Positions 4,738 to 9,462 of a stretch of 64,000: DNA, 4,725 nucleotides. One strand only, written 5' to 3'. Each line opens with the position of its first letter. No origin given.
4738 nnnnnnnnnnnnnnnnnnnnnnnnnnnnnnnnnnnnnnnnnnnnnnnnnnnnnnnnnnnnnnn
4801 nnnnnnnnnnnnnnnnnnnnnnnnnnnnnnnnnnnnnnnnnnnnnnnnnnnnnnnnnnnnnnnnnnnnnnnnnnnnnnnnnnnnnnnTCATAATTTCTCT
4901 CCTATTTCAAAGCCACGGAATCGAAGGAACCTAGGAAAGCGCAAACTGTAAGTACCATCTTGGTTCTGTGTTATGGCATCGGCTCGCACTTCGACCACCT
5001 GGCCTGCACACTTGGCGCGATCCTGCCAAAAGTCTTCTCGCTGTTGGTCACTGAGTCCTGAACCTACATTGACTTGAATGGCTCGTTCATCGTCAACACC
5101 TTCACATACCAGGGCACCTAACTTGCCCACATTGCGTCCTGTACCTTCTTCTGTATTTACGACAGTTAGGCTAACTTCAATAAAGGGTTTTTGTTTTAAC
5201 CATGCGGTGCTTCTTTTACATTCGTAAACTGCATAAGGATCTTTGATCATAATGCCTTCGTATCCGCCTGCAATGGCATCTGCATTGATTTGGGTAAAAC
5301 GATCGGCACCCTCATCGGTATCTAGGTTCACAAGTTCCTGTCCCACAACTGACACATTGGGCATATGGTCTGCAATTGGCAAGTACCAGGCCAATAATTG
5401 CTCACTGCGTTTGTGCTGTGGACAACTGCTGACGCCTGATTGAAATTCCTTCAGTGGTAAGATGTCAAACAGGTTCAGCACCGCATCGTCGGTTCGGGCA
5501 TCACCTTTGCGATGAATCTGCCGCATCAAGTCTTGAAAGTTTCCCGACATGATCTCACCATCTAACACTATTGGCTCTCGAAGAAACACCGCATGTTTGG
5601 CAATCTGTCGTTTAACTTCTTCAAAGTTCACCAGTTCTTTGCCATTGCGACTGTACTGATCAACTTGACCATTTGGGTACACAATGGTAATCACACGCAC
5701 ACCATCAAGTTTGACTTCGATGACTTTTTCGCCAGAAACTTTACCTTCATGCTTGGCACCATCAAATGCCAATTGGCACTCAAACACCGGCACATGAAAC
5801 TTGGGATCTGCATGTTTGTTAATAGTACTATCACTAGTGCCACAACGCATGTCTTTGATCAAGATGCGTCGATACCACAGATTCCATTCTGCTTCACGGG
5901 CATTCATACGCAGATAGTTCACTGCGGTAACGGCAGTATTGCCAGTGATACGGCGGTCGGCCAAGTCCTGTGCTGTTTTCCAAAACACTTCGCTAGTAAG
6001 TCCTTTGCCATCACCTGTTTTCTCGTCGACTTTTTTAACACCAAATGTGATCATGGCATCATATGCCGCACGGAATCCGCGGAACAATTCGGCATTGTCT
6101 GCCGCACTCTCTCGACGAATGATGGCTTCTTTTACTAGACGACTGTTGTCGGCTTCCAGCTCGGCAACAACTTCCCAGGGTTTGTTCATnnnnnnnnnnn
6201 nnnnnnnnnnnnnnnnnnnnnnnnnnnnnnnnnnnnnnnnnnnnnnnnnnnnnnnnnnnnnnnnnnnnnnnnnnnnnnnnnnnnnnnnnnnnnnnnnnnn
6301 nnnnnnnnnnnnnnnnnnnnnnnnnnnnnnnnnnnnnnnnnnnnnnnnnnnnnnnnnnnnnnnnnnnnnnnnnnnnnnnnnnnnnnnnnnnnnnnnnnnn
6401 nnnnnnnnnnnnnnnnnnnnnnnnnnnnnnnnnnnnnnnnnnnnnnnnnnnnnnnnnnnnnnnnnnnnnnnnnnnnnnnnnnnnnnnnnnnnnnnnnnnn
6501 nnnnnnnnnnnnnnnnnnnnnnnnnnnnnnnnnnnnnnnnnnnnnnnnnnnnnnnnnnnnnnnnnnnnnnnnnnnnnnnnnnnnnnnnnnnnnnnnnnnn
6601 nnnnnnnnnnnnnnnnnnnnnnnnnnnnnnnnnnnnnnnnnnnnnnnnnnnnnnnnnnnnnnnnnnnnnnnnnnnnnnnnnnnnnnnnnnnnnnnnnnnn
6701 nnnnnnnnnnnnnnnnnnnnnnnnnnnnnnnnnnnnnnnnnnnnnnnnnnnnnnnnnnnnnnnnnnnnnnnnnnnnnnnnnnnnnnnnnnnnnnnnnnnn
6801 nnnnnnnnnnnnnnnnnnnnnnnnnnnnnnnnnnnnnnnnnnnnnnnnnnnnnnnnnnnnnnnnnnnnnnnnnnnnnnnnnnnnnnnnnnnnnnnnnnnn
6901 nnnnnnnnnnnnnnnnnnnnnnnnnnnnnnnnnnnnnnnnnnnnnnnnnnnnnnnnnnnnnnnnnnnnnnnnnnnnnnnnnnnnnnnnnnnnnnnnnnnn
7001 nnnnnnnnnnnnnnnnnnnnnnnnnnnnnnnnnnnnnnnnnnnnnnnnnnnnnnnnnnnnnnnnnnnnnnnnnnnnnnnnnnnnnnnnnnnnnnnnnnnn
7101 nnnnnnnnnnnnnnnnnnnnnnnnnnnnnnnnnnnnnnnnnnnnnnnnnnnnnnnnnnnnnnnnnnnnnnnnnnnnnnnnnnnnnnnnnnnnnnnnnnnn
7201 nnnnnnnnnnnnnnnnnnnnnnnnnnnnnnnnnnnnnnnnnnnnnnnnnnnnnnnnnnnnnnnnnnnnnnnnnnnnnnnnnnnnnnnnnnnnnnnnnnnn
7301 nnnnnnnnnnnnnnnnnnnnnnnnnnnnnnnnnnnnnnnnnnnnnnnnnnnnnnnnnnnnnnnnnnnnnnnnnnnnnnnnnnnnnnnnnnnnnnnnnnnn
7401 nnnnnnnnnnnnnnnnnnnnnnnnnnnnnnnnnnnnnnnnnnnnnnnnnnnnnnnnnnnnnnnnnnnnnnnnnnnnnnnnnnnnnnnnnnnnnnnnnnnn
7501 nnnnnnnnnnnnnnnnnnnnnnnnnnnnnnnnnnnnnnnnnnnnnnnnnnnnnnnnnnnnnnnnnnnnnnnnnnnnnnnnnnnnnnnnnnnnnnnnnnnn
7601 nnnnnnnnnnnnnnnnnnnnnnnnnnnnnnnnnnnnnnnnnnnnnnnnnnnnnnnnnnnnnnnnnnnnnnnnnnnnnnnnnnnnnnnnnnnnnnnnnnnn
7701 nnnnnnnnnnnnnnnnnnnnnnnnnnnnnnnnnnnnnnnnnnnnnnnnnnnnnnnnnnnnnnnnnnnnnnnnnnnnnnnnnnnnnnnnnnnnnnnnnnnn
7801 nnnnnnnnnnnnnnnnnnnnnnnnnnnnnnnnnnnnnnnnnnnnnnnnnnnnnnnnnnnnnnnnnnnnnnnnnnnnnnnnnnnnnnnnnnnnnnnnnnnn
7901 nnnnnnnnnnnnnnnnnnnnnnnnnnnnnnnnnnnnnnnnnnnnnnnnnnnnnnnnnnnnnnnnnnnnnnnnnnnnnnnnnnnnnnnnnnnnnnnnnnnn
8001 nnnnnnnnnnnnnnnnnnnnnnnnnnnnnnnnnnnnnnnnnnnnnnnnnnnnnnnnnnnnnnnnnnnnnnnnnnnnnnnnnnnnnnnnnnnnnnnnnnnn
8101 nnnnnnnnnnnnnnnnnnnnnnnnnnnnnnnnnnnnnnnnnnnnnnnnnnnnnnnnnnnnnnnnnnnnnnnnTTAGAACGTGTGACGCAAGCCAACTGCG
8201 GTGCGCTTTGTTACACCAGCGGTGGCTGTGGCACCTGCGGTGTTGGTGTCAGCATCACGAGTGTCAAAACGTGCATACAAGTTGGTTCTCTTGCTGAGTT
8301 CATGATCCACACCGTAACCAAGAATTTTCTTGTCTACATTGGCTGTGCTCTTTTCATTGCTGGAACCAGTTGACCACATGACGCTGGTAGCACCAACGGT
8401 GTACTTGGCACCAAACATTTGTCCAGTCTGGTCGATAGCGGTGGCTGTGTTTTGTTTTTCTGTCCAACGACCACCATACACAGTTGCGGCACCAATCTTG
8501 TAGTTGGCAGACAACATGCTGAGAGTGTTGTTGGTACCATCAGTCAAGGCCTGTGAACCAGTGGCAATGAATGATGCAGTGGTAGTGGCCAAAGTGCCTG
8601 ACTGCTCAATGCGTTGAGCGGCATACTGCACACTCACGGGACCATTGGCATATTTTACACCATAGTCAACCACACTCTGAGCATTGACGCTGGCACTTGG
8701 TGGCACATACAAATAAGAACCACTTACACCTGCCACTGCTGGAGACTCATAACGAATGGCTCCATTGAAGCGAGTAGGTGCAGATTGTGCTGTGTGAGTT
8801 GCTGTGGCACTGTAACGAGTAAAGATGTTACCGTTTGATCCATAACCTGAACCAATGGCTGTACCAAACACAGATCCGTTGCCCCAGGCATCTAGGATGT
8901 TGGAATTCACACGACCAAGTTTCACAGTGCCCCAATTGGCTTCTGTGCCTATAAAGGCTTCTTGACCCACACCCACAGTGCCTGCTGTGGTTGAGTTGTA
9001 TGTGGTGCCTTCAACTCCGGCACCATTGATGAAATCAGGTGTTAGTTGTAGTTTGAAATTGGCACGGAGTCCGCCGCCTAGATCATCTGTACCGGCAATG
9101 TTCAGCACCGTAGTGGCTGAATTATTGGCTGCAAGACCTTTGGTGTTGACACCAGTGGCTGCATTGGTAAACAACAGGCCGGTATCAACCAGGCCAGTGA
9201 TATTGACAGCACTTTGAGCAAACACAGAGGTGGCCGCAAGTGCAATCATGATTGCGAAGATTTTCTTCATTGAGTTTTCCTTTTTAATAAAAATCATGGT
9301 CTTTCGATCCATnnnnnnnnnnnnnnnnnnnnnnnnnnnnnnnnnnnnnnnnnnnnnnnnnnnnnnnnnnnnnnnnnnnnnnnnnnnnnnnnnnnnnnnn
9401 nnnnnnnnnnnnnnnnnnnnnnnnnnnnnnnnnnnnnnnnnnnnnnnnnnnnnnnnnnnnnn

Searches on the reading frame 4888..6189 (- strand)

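Call 51: search_protein_families(library=pfam, proteins=[window:4888-6189:-], max_evalue=0.001)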
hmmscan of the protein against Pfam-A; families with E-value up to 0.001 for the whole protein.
window:4888-6189:- (433 aa): 3 families
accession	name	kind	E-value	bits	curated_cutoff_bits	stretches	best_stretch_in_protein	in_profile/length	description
PF01068.26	DNA_ligase_A_M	-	5.5e-19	69.1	26.2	1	152-334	18-204/204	ATP dependent DNA ligase domain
PF14743.12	DNA_ligase_OB_2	-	1.9e-12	47.5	28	1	348-425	1-66/66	DNA ligase OB-like domain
PF04679.21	DNA_ligase_A_C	-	0.00037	21.3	27.5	0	397-425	67-91/94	ATP dependent DNA ligase C terminal region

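Call 52: search_protein_families(library=phrogs, proteins=[window:4888-6189:-], max_evalue=0.00001)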
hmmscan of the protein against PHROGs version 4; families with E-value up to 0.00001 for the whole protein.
window:4888-6189:- (433 aa): 1 family
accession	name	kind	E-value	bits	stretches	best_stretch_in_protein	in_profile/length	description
phrog_114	-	DNA, RNA and nucleotide metabolism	1.9e-82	278.8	1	9-426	96-499/634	ATP-dependent DNA ligase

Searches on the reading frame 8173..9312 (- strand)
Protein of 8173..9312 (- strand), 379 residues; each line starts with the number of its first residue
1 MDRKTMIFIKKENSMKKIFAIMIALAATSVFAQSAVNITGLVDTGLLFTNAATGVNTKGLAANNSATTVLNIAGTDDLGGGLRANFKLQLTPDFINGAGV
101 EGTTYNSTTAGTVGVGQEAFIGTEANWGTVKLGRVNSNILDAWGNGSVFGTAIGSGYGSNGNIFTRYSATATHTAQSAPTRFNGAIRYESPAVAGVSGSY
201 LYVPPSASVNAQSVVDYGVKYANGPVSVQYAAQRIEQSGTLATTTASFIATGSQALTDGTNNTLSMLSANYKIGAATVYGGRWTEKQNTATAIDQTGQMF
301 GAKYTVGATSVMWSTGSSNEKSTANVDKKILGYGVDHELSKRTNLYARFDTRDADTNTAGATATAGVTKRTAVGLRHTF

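Call 10: search_protein_families(library=pfam, proteins=[window:8173-9312:-], max_evalue=0.01)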
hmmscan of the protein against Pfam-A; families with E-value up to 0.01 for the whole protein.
window:8173-9312:- (379 aa): 1 family
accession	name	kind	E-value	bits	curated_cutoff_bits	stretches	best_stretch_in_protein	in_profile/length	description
PF13609.12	Porin_4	-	1.4e-30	107.7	27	1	22-356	4-309/310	Gram-negative porin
